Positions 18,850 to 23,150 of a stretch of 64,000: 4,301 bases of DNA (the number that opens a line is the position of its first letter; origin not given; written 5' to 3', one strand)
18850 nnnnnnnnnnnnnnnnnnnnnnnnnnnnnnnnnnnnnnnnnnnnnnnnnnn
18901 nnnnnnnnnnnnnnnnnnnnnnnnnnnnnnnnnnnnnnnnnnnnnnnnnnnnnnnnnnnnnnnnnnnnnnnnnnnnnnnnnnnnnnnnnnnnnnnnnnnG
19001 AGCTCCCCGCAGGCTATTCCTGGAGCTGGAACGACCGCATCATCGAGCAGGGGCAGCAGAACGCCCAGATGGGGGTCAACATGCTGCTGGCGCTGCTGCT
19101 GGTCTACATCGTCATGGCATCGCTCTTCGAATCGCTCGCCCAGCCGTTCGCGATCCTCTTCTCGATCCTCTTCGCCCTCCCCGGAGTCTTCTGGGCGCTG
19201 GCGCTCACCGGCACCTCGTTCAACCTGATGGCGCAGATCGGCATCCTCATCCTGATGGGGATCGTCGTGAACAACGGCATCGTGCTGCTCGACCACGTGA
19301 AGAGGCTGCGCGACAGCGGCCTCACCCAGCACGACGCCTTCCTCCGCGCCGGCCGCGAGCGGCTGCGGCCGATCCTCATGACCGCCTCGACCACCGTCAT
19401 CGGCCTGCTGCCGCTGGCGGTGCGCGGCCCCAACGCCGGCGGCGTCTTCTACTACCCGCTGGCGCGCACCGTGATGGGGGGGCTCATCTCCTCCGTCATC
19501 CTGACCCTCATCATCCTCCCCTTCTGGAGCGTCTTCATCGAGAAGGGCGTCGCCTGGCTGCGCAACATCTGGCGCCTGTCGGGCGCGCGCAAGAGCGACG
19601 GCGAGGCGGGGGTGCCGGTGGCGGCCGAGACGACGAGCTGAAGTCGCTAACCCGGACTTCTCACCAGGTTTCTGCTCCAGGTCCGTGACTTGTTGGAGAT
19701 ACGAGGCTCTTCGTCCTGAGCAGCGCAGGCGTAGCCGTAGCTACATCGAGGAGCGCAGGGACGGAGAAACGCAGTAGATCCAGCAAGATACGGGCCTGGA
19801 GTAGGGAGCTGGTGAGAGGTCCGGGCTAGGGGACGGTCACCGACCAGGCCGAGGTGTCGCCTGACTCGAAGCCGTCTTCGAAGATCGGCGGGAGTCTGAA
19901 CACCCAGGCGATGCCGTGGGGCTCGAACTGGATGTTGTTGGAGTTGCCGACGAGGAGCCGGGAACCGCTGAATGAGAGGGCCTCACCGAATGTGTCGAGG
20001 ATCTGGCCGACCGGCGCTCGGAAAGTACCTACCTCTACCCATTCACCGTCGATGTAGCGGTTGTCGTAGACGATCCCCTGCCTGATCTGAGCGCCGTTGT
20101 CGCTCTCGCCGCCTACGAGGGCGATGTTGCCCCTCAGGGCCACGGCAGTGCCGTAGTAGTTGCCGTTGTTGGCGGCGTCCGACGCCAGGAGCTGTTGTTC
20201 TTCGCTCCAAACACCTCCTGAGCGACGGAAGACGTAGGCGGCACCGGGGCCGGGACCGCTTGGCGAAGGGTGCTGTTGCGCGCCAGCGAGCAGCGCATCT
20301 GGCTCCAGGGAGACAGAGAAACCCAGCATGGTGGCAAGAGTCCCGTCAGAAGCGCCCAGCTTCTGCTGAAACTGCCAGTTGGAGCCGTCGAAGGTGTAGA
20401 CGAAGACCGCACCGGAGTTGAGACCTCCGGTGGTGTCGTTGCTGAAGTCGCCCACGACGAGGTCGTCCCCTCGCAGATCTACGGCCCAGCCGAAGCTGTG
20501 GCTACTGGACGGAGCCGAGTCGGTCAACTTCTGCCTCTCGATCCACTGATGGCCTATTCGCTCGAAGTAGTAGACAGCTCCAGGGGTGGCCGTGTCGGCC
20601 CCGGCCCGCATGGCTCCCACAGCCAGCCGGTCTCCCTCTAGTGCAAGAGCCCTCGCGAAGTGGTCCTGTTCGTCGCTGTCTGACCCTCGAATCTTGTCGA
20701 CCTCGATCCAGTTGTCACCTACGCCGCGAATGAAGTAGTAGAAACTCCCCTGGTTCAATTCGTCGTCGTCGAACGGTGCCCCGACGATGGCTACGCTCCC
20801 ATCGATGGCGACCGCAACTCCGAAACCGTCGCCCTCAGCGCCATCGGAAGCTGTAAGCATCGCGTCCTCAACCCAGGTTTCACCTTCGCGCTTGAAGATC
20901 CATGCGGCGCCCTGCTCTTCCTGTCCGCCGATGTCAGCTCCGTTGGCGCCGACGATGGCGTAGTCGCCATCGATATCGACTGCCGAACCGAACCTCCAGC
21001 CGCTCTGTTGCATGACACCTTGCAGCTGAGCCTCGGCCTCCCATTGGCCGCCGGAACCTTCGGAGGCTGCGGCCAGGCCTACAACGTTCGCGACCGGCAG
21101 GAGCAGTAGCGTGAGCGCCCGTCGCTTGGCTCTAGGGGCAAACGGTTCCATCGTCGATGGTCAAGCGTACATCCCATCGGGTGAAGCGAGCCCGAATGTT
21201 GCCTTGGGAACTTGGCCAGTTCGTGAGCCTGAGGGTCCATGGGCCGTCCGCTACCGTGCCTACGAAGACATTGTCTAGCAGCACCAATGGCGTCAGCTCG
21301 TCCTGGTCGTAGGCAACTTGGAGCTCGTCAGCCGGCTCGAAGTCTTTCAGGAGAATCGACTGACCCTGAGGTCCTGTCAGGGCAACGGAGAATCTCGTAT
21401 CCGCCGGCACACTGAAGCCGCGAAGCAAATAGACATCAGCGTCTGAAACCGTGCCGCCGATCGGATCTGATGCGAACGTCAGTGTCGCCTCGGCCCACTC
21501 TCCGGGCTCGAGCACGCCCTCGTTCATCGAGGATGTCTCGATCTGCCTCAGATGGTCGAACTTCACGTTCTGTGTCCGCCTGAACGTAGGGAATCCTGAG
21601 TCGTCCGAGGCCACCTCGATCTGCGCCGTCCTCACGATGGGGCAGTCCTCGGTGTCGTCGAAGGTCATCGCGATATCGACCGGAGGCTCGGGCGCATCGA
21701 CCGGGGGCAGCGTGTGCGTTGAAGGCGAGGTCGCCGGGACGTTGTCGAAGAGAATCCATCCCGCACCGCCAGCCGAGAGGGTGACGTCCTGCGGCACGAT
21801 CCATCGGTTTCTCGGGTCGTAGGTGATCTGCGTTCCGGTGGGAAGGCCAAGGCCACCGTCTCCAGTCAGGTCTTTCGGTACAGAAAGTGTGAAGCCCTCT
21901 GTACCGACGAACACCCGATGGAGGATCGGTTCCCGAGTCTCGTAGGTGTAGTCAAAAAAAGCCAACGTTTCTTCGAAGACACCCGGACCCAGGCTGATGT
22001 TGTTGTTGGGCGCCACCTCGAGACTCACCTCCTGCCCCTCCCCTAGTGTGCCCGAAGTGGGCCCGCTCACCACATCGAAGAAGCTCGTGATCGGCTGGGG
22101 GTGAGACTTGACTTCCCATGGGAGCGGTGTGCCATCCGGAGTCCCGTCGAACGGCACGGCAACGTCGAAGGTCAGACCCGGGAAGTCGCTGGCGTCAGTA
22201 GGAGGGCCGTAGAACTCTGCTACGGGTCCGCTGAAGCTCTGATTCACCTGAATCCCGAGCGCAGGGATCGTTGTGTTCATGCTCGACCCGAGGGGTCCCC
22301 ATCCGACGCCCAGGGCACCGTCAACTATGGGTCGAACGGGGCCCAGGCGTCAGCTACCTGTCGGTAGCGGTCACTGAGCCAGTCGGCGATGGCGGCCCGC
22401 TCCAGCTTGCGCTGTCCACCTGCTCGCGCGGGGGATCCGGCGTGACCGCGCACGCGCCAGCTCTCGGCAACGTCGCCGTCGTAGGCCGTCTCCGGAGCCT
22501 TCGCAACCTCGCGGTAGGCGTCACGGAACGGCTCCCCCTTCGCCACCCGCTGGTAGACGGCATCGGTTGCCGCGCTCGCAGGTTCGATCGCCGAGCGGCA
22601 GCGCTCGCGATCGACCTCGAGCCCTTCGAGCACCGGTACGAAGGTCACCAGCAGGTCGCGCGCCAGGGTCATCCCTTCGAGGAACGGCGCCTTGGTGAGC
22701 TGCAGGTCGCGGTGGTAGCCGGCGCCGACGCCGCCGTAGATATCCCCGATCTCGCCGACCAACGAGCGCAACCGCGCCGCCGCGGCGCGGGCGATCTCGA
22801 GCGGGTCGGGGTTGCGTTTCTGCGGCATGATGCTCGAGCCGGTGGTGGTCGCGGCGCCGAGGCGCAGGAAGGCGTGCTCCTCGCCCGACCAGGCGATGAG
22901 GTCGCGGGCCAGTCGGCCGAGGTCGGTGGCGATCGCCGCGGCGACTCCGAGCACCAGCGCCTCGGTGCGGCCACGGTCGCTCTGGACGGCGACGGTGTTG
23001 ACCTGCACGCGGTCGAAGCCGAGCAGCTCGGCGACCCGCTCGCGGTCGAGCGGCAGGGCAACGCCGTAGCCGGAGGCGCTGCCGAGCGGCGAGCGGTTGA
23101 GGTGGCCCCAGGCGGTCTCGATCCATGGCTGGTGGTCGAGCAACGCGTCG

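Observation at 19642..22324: Low-GC two-gene insertion (FG-GAP propeller protein plus P-domain-like protein) downstream of argGH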

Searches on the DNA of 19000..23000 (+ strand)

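Call 34: search_rna_families(source=window, start=19000, end=23000, threshold=evalue, max_evalue=1)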
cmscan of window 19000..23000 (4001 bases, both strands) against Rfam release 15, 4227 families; matches with E-value up to 1: 0.
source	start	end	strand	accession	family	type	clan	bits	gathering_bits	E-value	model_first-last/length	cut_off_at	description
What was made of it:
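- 19647..19829 (.): 183-nt copy of a long-hairpin repeat (MITE-like). It fills the gap between the RND stop and the FG-GAP stop. Its right-hand CTAG contains the FG-GAP TAG stop codon. No Rfam match (call 34).
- Tried and rejected: Rfam found nothing in 19000-23000 (call 34).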

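Call 84: build_rna_model(alignment_id=A5)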
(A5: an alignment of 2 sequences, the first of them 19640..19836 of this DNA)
Model R1 built from alignment A5 (2 sequences, 201 columns); structure: RNAalifold consensus.
model positions 201; base pairs 71; branch points 0; effective number of sequences 0.76; information 0.59 bits per position. Calibrated on 0.2 Mb of random sequence (short: E-values are rough).
structure used (alignment columns):
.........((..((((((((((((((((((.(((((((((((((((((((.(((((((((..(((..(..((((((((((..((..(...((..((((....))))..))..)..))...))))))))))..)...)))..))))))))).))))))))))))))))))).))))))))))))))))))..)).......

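Call 85: search_with_rna_model(model_id=R1, sources=[window, L001, L002, L003, L004, L006, L007, L008, L009, L010, L011, L012, L013, L014, L015, L016, L017, L018], max_evalue=1)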
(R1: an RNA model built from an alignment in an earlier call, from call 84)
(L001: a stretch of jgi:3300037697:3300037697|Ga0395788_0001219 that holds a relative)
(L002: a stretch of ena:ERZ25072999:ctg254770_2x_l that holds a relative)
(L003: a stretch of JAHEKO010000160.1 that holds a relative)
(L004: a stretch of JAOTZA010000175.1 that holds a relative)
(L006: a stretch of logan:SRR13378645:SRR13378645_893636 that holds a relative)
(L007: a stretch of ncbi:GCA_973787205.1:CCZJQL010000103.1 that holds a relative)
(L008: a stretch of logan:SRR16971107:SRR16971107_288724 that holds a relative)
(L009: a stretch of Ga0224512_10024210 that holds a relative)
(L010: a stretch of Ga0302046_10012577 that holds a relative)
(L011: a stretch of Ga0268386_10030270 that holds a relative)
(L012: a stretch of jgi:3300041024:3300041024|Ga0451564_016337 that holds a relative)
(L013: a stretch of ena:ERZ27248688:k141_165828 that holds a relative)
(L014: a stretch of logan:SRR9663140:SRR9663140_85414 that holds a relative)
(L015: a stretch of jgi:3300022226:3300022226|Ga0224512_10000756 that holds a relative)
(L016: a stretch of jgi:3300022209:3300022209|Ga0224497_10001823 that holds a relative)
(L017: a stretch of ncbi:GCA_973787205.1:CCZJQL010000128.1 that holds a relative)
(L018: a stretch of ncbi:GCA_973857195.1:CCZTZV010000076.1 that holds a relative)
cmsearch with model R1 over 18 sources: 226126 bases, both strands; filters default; matches with E-value up to 1: 11.
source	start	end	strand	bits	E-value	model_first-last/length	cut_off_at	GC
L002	8398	8598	+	226.3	3.8e-54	1-201/201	no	0.58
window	19640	19836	+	214.7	3e-51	1-201/201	no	0.6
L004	4325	4520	+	94.2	2.2e-21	1-201/201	no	0.58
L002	8400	8600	-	91.4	1.1e-20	1-201/201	no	0.57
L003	3424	3621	+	85.2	3.7e-19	1-201/201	no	0.62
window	19640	19838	-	81.8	2.5e-18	1-201/201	no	0.6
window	411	607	+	54.7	1.4e-11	1-201/201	no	0.62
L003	3426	3623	-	52.6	4.4e-11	1-201/201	no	0.63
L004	4324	4522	-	36.4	4.6e-07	1-201/201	no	0.58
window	50179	50280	-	16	0.052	1-201/201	no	0.68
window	54991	55137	+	11.5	0.68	1-201/201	no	0.67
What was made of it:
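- On MITE (flanking hairpin element): Five copies in the window (2), L002, L003 and L004, with covariance-model scores of 55-226 bits (call 85).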
